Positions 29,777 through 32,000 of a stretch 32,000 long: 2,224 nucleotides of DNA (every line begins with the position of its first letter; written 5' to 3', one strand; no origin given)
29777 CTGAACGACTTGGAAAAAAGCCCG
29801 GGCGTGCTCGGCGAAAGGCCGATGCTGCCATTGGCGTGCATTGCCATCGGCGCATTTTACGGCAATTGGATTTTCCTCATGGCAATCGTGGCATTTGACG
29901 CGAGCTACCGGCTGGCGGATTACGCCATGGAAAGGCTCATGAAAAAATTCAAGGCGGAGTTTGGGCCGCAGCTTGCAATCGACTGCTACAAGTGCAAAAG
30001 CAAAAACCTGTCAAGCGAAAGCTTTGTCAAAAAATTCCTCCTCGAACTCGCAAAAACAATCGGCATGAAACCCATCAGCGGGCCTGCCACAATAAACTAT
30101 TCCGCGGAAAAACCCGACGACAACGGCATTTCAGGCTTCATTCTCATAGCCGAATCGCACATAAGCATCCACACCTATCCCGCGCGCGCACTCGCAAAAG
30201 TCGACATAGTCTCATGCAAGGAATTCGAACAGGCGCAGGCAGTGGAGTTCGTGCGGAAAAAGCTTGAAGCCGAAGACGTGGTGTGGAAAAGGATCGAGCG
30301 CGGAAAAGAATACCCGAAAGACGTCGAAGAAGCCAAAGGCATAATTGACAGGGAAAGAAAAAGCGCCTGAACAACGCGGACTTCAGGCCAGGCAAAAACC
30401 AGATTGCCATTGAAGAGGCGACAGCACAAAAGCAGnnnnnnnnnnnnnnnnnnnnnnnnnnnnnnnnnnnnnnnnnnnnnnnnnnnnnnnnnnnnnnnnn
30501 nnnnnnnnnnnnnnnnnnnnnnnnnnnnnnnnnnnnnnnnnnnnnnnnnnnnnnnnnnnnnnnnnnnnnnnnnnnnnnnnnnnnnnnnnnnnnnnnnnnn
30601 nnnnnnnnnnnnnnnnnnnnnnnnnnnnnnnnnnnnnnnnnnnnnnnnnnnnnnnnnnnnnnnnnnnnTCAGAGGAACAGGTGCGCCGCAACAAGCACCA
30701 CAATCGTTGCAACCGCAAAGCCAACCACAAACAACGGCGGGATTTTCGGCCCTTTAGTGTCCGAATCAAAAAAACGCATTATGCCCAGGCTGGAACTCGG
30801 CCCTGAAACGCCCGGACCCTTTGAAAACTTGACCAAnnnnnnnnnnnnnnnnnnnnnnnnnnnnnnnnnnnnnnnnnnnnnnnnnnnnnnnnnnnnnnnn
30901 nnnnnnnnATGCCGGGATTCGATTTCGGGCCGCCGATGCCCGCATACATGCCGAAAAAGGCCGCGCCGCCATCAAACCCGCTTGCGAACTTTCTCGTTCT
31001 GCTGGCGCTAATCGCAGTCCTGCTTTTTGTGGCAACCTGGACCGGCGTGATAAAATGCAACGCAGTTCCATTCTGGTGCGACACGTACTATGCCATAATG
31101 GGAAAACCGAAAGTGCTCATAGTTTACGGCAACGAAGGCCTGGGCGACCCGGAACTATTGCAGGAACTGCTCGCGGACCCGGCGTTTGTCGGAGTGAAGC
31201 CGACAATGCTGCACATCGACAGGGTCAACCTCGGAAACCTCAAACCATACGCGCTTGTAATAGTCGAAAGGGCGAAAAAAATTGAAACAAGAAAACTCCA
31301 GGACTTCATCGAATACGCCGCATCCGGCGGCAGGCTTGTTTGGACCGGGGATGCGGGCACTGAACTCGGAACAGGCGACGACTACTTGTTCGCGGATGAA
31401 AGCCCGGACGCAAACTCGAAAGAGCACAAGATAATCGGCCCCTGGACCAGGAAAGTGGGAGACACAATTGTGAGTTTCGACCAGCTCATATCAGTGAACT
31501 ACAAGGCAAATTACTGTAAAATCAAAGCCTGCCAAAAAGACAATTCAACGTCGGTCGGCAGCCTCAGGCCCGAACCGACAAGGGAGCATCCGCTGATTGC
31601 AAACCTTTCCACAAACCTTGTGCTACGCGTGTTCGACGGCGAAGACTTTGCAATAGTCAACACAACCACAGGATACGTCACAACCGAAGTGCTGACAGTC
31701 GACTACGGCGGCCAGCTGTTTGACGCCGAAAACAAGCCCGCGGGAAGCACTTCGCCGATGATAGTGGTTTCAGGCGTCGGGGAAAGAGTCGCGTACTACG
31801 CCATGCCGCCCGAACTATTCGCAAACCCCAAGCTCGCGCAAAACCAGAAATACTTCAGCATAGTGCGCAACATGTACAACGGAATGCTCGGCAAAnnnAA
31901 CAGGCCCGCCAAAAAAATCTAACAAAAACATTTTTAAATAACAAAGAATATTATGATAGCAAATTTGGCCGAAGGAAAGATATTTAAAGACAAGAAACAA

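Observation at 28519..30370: AdoMet-decarboxylase domain fused to a ~160-aa polytopic membrane domain, immediately downstream of deoxyhypusine synthase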

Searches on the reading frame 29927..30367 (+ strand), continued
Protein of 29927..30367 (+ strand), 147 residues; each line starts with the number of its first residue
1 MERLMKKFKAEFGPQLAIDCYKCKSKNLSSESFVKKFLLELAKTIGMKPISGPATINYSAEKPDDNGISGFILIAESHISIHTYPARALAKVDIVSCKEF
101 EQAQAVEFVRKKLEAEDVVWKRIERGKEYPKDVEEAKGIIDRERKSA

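Call 88: search_dna_similar(query=window:29927-30367:+, collection=phages, mode=protein, max_evalue=0.001, max_rows=25)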
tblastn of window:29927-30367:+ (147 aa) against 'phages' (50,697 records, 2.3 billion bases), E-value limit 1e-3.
Records with a match: 130; places in all: 131; records where one place covers at least 80% of the query: 15.
Best place of each record, by identity: <60% 130.
By first word of the organism name: Synechococcus 99; Cyanophage 17; Prochlorococcus 6; uncultured 2; Bacillus 2; Croceibacter 2; Microcystis 1; Bacteriophage 1.
By host as written in the record: Synechococcus 20; Synechococcus sp. 18; - 15; Synechococcus sp. WH7803 14; Synechococcus sp. WH8102 12; Synechococcus sp. WH 7803 8; Synechococcus sp. MW02 8; Prochlorococcus sp. NATL2A 4; and 16 more.
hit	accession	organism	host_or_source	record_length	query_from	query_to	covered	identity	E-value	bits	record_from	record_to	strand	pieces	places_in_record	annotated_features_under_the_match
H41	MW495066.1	Microcystis phage MaAM05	Microcystis sp. SG03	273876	3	135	90%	36.8%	2e-23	100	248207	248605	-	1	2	speH_1: S-adenosylmethionine decarboxylase proenzyme | speH_2: S-adenosylmethionine decarboxylase proenzyme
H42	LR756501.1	uncultured phage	metagenomic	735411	2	131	88%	36.2%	6e-22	96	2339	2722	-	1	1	record has no annotation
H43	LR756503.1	uncultured phage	metagenomic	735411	2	131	88%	36.2%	6e-22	96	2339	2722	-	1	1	record has no annotation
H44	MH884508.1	Bacillus phage vB_BcoS-136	Bacillus cohnii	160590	13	143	89%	29.2%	2e-7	54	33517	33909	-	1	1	speH: S-adenosylmethionine decarboxylase proenzyme precursor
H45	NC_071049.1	Bacillus phage vB_BcoS-136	Bacillus cohnii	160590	13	143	89%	29.2%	2e-7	54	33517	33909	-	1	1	speH: S-adenosylmethionine decarboxylase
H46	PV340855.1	Synechococcus phage Sf-FR1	Synechococcus sp. WH8102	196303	11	132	83%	30.3%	2e-7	55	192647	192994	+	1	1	adenosylmethionine decarboxylase | hypothetical protein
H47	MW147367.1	Synechococcus phage S-H9-2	Synechococcus sp. WH 8102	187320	13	126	78%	32.5%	2e-15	77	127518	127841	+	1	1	S-adenosylmethionine decarboxylase proenzyme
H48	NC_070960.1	Synechococcus phage S-H9-2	Synechococcus sp. WH 8102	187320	13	126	78%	32.5%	2e-15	77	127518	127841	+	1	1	S-adenosylmethionine decarboxylase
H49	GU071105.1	Prochlorococcus phage Syn1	Synechococcus sp. WH8101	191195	6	125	82%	30.6%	3e-11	65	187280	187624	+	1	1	speD: SpeD | hypothetical protein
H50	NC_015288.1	Prochlorococcus phage Syn1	Synechococcus sp. WH8101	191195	6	125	82%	30.6%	3e-11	65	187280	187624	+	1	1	speD: S-adenosylmethionine decarboxylase | hypothetical protein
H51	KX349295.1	Cyanophage S-RIM44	Synechococcus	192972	6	125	82%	30.6%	3e-11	65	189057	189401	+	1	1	S-adenosylmethionine decarboxylase proenzyme | hypothetical protein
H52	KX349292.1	Cyanophage S-RIM44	Synechococcus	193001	6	125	82%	30.6%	3e-11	65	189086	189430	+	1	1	S-adenosylmethionine decarboxylase proenzyme | hypothetical protein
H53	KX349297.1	Cyanophage S-RIM44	Synechococcus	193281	6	125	82%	30.6%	3e-11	65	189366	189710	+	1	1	S-adenosylmethionine decarboxylase proenzyme | hypothetical protein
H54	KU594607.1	Cyanophage S-RIM44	Synechococcus sp.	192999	6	125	82%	30.6%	4e-11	65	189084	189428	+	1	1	S-adenosylmethionine decarboxylase proenzyme | hypothetical protein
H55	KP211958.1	Cyanophage P-TIM40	Prochlorococcus sp. NATL2A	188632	19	106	60%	41.1%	8e-10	61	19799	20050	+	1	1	speD: SpeD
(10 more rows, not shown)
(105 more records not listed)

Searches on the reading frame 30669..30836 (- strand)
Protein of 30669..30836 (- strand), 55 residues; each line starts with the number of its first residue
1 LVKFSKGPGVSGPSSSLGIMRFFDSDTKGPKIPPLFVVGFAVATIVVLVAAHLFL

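Call 96: search_protein_families(library=pfam, proteins=[window:30669-30836:-], max_evalue=0.01)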
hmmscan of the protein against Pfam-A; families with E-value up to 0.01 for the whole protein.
window:30669-30836:- (55 aa): 1 family
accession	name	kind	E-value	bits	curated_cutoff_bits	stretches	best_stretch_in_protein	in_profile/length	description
PF03911.21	Sec61_beta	-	2.7e-11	43.8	27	1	15-54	1-40/41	Sec61beta family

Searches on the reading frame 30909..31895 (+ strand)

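Call 3: search_protein_families(library=pfam, proteins=[window:30909-31895:+], max_evalue=1)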
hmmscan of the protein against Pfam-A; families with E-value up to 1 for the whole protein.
window:30909-31895:+ (329 aa): 1 family
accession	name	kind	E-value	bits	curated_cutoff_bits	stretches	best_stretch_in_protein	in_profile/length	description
PF25201.1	nSTAND6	-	0.16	12.4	27.7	1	66-104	17-55/148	Novel STAND NTPase 6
